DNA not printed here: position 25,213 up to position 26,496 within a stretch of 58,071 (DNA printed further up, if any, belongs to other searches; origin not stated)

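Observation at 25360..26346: Single-polypeptide Nudix + HEPN-like (Rx5H) fusion in a tRNA-bounded islet: candidate undescribed toxin/defence module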

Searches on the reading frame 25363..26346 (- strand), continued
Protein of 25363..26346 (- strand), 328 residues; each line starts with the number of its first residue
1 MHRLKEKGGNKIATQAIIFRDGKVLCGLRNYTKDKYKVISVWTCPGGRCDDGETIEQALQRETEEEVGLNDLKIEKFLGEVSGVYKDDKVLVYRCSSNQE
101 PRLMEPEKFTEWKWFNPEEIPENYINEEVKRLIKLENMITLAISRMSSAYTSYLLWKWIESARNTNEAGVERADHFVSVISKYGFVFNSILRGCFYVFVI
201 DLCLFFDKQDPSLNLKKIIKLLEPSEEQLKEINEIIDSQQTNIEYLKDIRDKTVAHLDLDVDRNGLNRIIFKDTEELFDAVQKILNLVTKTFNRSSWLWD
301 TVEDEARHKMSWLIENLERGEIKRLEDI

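Call 70: search_dna_similar(query=window:25363-26346:-, collection=phages, mode=protein, max_evalue=0.001, max_rows=15)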
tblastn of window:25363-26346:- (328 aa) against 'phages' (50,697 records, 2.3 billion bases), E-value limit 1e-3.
Records with a match: 9; places in all: 9; records where one place covers at least 80% of the query: 0.
Best place of each record, by identity: <60% 9.
By first word of the organism name: Vibrio 4; Staphylococcus 2; Photobacterium 2; Myxococcus 1.
By host as written in the record: Staphylococcus aureus 2; Photobacterium damselae subsp. damselae strain CAIM 1910 2; Vibrio Parahaemolyticus 2; Vibrio harveyi 2; Myxococcus sp. 1.
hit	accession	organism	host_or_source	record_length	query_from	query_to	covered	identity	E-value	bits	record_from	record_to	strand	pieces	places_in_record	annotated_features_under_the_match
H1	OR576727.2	Myxococcus phage Mx1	Myxococcus sp.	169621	12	114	31%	36.2%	1e-8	62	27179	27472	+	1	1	NUDIX hydrolase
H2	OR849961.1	Staphylococcus phage SA 1298 Kay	Staphylococcus aureus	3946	16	112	30%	31.6%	7e-4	47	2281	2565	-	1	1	record has no annotation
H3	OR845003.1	Staphylococcus phage SA 1306 Kay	Staphylococcus aureus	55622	16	112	30%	31.6%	8e-4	47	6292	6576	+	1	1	record has no annotation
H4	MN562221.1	Photobacterium phage PDCC-1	Photobacterium damselae subsp. damselae ...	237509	36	115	24%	37.3%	1e-4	49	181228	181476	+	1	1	hypothetical protein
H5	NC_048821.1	Photobacterium phage PDCC-1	Photobacterium damselae subsp. damselae ...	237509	36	115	24%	37.3%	1e-4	49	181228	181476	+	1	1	MutT/NUDIX hydrolase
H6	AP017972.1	Vibrio phage pTD1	Vibrio Parahaemolyticus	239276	39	115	23%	34.9%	2e-5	52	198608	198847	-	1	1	hypothetical protein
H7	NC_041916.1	Vibrio phage pTD1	Vibrio Parahaemolyticus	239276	39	115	23%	34.9%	2e-5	52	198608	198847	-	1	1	MutT/NUDIX hydrolase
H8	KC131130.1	Vibrio phage VP4B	Vibrio harveyi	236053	39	115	23%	32.5%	2e-4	49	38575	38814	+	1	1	hypothetical protein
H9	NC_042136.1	Vibrio phage VP4B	Vibrio harveyi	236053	39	115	23%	32.5%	2e-4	49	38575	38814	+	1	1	MutT/NUDIX hydrolase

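Call 71: search_protein_families(library=pfam, proteins=[P0115, P0206, P0104, P0150, P0187, P0162, P0139, P0195, P0204, P0176], max_evalue=0.001)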
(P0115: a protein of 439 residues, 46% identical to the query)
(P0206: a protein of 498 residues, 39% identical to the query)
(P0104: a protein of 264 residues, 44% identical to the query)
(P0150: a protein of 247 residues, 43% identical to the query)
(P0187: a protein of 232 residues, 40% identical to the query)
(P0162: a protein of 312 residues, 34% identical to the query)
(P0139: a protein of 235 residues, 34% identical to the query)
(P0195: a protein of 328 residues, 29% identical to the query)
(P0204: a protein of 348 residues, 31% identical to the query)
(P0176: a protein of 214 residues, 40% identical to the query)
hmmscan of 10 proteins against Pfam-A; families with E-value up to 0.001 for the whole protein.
P0115 (439 aa): 4 families
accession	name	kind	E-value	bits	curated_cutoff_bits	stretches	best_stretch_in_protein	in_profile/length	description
PF00293.34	NUDIX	-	7.1e-15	55.6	21.1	1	318-436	4-132/134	NUDIX domain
PF00535.33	Glycos_transf_2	-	8.6e-12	45.7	23.3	1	8-141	1-127/168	Glycosyl transferase family 2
PF13641.12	Glyco_tranf_2_3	-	0.00028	21.4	27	0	5-120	1-114/230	Glycosyltransferase like family 2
PF13704.12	Glyco_tranf_2_4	-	0.00055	20.8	27.5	0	15-105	2-84/98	Glycosyl transferase family 2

P0206 (498 aa): 3 families
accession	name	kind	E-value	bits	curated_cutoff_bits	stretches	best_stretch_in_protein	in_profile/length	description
PF00293.34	NUDIX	-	2.3e-22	79.9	21.1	1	368-480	4-124/134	NUDIX domain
PF00248.27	Aldo_ket_red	-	5.3e-21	75.4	24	1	35-192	14-176/291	Aldo/keto reductase family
PF14815.12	NUDIX_4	-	1.8e-05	24.9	35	1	373-478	4-100/113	NUDIX domain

P0104 (264 aa): 2 families
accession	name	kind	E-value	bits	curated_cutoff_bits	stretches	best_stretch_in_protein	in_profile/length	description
PF00293.34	NUDIX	-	1.2e-18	67.9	21.1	1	138-249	3-125/134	NUDIX domain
PF00814.31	TsaD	-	2.8e-17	63.8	24.8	1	32-92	27-87/264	tRNA N6-adenosine threonylcarbamoyltransferase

P0150 (247 aa): 1 family
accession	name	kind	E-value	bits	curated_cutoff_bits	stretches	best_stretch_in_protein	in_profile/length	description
PF00293.34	NUDIX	-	7.6e-13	49.1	21.1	1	121-235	4-126/134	NUDIX domain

P0187 (232 aa): 1 family
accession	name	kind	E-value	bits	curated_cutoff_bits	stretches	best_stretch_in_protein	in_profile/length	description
PF00293.34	NUDIX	-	6.1e-20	72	21.1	1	99-215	5-124/134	NUDIX domain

P0162 (312 aa): 3 families
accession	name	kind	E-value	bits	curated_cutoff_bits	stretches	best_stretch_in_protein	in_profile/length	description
PF00293.34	NUDIX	-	3.2e-40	137.7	21.1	2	175-296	3-124/134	NUDIX domain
PF14815.12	NUDIX_4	-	6e-07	29.7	35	0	209-300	26-106/113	NUDIX domain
PF22327.2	Nudt16-like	-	1.2e-05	25.8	27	0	36-80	22-67/161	U8 snoRNA-decapping enzyme-like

P0139 (235 aa): 3 families
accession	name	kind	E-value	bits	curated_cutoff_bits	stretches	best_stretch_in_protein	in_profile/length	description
PF00293.34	NUDIX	-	8.5e-35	120.1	21.1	2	17-120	3-120/134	NUDIX domain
PF22327.2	Nudt16-like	-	1.7e-08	35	27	1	138-197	36-98/161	U8 snoRNA-decapping enzyme-like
PF14815.12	NUDIX_4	-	3.3e-05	24.1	35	0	136-169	26-56/113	NUDIX domain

P0195 (328 aa): 2 families
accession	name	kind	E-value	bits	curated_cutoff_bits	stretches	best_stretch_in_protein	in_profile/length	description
PF00293.34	NUDIX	-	2.2e-34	118.8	21.1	2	170-296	3-133/134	NUDIX domain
PF14815.12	NUDIX_4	-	9.1e-22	77.4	35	2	25-144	2-112/113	NUDIX domain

P0204 (348 aa): 4 families
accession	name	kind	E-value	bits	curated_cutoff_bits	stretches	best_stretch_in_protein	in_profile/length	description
PF00293.34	NUDIX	-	1.5e-41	142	21.1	2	41-146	4-122/134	NUDIX domain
PF14815.12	NUDIX_4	-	3e-09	37.1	35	1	44-112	3-71/113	NUDIX domain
PF24042.1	DUF7351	-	9.3e-06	26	31.2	0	188-221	2-35/177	Domain of unknown function (DUF7351)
PF12773.13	DZR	-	0.00028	21.4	27.3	0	5-33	11-32/45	Double zinc ribbon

P0176 (214 aa): 2 families
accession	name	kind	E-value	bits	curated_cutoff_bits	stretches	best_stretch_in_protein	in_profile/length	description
PF00293.34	NUDIX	-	1.5e-20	74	21.1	1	68-180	6-122/134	NUDIX domain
PF14815.12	NUDIX_4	-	1.5e-09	38.1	35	1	71-178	4-99/113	NUDIX domain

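Call 78: search_protein_families(library=padloc, proteins=[P0080, P0093, P0067, P0005], max_evalue=0.01)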
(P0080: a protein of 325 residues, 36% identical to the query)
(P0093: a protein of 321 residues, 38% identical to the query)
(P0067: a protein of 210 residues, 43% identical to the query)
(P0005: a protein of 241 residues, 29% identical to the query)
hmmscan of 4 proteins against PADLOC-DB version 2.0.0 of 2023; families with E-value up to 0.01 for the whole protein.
P0080 (325 aa): 0 families

P0093 (321 aa): 0 families

P0067 (210 aa): 0 families

P0005 (241 aa): 1 family
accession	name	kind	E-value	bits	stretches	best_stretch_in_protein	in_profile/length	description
PDLC04794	PDC-S02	-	0.0046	15.6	0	92-151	4-59/108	-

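Call 85: search_protein_families(library=padloc, proteins=[L003:8937-9128:+, L003:9132-9479:+, L003:9673-9918:+, L003:11382-11771:-, L003:11771-12364:-, L001:6859-7566:-], max_evalue=0.01)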
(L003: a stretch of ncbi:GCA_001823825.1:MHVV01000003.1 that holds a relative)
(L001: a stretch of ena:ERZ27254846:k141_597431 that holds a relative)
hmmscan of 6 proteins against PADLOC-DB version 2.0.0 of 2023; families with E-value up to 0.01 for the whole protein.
L003:8937-9128:+ (64 aa): 0 families

L003:9132-9479:+ (116 aa): 0 families

L003:9673-9918:+ (82 aa): 0 families

L003:11382-11771:- (130 aa): 0 families

L003:11771-12364:- (198 aa): 0 families

L001:6859-7566:- (236 aa): 5 families
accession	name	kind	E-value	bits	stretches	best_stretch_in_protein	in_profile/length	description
PDLC03521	REase_II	-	7.9e-28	95.7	1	6-218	5-232/246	Type II restriction enzyme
PDLC03424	REase_II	-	3e-17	61.2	1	12-217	12-222/238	Type II restriction enzyme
PDLC03524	REase_II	-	1.2e-16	59.3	2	7-124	7-134/260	Type II restriction enzyme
PDLC03305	MTase_II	-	1.8e-15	55.2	2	7-124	260-387/513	Type II methyltransferase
PDLC03584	REase_II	-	7.7e-13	46.3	1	6-220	171-389/405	Type II restriction enzyme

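Call 86: search_protein_families(library=phrogs, proteins=[window:25363-26346:-, L003:9132-9479:+, L003:9673-9918:+, L003:11382-11771:-], max_evalue=0.001)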
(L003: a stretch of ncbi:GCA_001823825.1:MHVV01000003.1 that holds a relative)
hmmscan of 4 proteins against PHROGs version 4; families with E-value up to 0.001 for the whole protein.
window:25363-26346:- (328 aa): 6 families
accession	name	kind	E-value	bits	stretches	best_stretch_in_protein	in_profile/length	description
phrog_1198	-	other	9.2e-19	69.1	1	16-161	42-175/253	MutT/NUDIX hydrolase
phrog_15528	-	head and packaging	4e-10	39.7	1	14-128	524-631/794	portal protein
phrog_6216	-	unknown function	1.6e-06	28.1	1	40-134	24-111/545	-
phrog_19657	-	other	4.4e-05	24.5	1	39-120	58-150/176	nudix hydrolase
phrog_1185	-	other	6.6e-05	23.5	1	18-127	155-279/301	nudix hydrolase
phrog_25541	-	unknown function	0.00033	21.2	1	37-79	93-134/210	-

L003:9132-9479:+ (116 aa): 0 families

L003:9673-9918:+ (82 aa): 0 families

L003:11382-11771:- (130 aa): 0 families

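Call 90: predict_structure(alignment_id=A6)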
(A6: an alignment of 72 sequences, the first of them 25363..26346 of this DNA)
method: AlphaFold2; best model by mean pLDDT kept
length: 328 residues; sequences in the alignment: 72
mean_pLDDT: 85.9   pTM: 0.83
mean pLDDT of the five models: 85.9, 84.4, 84.3, 83.0, 82.8
residues with pLDDT >= 90: 179; 70-90: 113; 50-70: 25; < 50: 11
segments of 3 or more residues with pLDDT < 50: 34-42
pLDDT, mean of each block of 10 residues (from residue 1): 73 84 85 44 59 89 91 92 81 93 88 90 84 90 92 94 85 91 95 95 90 89 94 97 93 80 67 93 90 64 93 95 95
secondary structure, 60 per line:
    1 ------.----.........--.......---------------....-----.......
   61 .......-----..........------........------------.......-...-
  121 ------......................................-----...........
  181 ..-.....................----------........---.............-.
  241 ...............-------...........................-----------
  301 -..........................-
elements in order: E12-20 E23-29 E45-48 H55-67 E73-82 E89-96 E109-115 H127-164 H170-182 H184-204 H215-222 H226-238 H240-255 H263-289 H302-327

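Call 92: fold_search(model_id=the predicted structure, library=pdb)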
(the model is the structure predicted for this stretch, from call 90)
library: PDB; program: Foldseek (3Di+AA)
matches with E <= 10: 523; with E <= 0.001: 185
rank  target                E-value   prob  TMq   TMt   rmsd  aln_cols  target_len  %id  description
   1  7b67_A                8.9e-07  1.00  0.31  0.60   3.9       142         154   22  Structure of NUDT15 V18_V19insGV Mutant in complex with TH7755 (released 2021-03-24)
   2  7b65_A                9.4e-07  1.00  0.30  0.59   4.4       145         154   23  Structure of NUDT15 R139C Mutant in complex with TH7755 (released 2021-03-24)
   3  7b66_B                1.0e-06  1.00  0.30  0.58   4.5       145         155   22  Structure of NUDT15 R139H Mutant in complex with TH7755 (released 2021-03-24)
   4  3ees_A                1.1e-06  1.00  0.30  0.67   3.5       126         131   24  Structure of the RNA pyrophosphohydrolase BdRppH (released 2009-03-24)
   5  5bon_A                1.3e-06  1.00  0.31  0.61   4.4       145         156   22  Crystal structure of human Nudt15 (MTH2) (released 2015-08-05)
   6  7b67_B                1.3e-06  1.00  0.29  0.57   4.4       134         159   25  Structure of NUDT15 V18_V19insGV Mutant in complex with TH7755 (released 2021-03-24)
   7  5gp0_E                1.3e-06  1.00  0.28  0.62   3.7       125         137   30  Crystal structure of geraniol-NUDX1 complex (released 2017-10-04)
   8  5bon_C                1.3e-06  1.00  0.31  0.60   4.3       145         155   24  Crystal structure of human Nudt15 (MTH2) (released 2015-08-05)
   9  4dyw_A                1.3e-06  1.00  0.29  0.68   4.0       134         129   24  Crystal structure of MutT NUDIX hydrolase from Burkholderia pseudomallei (released 2012-04-11)
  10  7nr6_A                1.4e-06  1.00  0.31  0.63   4.3       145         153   22  Structure of NUDT15 in complex with NSC56456 (released 2022-03-23)
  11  7b66_D                1.4e-06  1.00  0.31  0.61   4.4       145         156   22  Structure of NUDT15 R139H Mutant in complex with TH7755 (released 2021-03-24)
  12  5gp0_I                1.4e-06  1.00  0.27  0.60   3.8       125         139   27  Crystal structure of geraniol-NUDX1 complex (released 2017-10-04)
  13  7b66_A                1.9e-06  1.00  0.30  0.57   4.4       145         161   22  Structure of NUDT15 R139H Mutant in complex with TH7755 (released 2021-03-24)
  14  7b7v_A                1.9e-06  1.00  0.30  0.58   4.3       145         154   24  Structure of NUDT15 in complex with Acyclovir monophosphate (released 2021-05-19)
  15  5bon_B                2.1e-06  1.00  0.31  0.61   4.3       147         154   23  Crystal structure of human Nudt15 (MTH2) (released 2015-08-05)
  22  3ees_B                2.9e-06  1.00  0.28  0.66   3.4       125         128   26  Structure of the RNA pyrophosphohydrolase BdRppH (released 2009-03-24)
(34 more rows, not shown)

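Call 94: list_cluster_members(proteins=[P0001, P0002, P0080, P0093, P0060, P0067])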
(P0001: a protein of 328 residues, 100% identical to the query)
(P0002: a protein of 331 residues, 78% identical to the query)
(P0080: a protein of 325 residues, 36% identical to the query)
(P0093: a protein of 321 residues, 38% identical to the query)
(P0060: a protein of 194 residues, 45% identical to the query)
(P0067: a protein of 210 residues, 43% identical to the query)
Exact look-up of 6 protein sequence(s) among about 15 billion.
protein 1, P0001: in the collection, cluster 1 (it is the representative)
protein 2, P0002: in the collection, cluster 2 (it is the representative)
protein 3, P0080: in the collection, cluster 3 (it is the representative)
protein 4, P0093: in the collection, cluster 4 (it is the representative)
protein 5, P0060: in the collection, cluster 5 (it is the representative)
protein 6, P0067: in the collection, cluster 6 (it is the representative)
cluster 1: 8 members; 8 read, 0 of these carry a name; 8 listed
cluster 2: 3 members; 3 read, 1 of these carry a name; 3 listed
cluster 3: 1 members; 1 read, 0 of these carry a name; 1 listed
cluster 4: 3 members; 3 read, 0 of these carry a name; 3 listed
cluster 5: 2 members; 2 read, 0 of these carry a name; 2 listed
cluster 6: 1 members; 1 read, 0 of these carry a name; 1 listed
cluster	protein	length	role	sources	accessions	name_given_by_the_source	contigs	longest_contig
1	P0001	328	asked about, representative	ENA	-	-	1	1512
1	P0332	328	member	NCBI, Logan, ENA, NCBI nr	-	-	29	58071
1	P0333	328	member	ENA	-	-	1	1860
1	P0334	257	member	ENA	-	-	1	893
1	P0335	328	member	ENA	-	-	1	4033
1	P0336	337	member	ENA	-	-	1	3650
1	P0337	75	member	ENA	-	-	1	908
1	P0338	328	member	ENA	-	-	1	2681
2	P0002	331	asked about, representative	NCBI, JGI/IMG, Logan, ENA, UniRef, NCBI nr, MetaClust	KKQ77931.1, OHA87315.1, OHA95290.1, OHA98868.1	MAG: hypothetical protein A3A96_04115 [Candidatus Zambryskibacteria bacterium ... | Nudix hydrolase domain-containing protein n=1 Tax=Candidatus Zambryskibacteria bacterium ... | MAG: Orotate phosphoribosyltransferase [Parcubacteria group bacterium GW2011_GWA1_38_7]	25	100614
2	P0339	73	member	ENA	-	-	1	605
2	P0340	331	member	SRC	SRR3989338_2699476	-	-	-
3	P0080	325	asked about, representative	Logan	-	-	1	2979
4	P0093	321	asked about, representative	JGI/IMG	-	-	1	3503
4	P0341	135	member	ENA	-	-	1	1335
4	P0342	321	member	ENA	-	-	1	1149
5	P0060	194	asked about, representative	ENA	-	-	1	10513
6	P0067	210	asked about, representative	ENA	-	-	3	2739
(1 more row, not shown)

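Call 95: fold_search(model_id=the predicted structure, library=viral)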
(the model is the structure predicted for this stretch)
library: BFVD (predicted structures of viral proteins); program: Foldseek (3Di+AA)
matches with E <= 10: 165; with E <= 0.001: 0
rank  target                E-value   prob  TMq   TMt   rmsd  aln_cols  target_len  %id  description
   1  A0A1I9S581            6.8e-02  0.30  0.17  0.07  23.7       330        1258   14  (no name in the UniProt tables at hand)
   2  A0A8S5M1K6            1.1e-01  0.13  0.15  0.05  36.4       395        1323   11  Minor tail protein [Siphoviridae sp. ctX926]
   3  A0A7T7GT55            1.2e-01  0.15  0.12  0.10  21.7       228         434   13  (no name in the UniProt tables at hand)
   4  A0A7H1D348            2.3e-01  0.10  0.15  0.05  31.5       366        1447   12  Putative RNA dependent RNA polymerase [Frankliniella occidentalis associated peribunyavirus-like virus 2]
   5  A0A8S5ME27            4.0e-01  0.21  0.16  0.24  21.6       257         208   12  DNA-binding stress response protein [Siphoviridae sp. ctYh54]
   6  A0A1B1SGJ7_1          4.0e-01  0.21  0.17  0.08  20.5       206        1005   16  (no name in the UniProt tables at hand)
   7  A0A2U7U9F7            4.9e-01  0.06  0.08  0.11  26.3       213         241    9  Uncharacterized protein [Pandoravirus quercus]
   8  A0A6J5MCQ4            5.4e-01  0.11  0.15  0.08  25.9       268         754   10  Uncharacterized protein [uncultured Caudovirales phage]
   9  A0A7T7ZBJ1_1          8.9e-01  0.20  0.20  0.10  22.8       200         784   13  (no name in the UniProt tables at hand)
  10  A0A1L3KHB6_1          8.9e-01  0.06  0.13  0.06  24.9       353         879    8  (no name in the UniProt tables at hand)
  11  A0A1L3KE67            9.8e-01  0.06  0.14  0.10  27.1       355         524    9  (no name in the UniProt tables at hand)
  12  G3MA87                1.0e+00  0.08  0.17  0.21  23.6       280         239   14  Gp346 [Bacillus phage G]
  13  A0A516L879            1.0e+00  0.08  0.13  0.05  23.6       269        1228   15  (no name in the UniProt tables at hand)
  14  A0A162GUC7            1.0e+00  0.04  0.10  0.08  26.3       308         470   13  PP78/83 [Urbanus proteus nucleopolyhedrovirus]
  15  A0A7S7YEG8            1.3e+00  0.06  0.13  0.10  23.1       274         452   13  Uncharacterized protein [Medusavirus stheno T3]
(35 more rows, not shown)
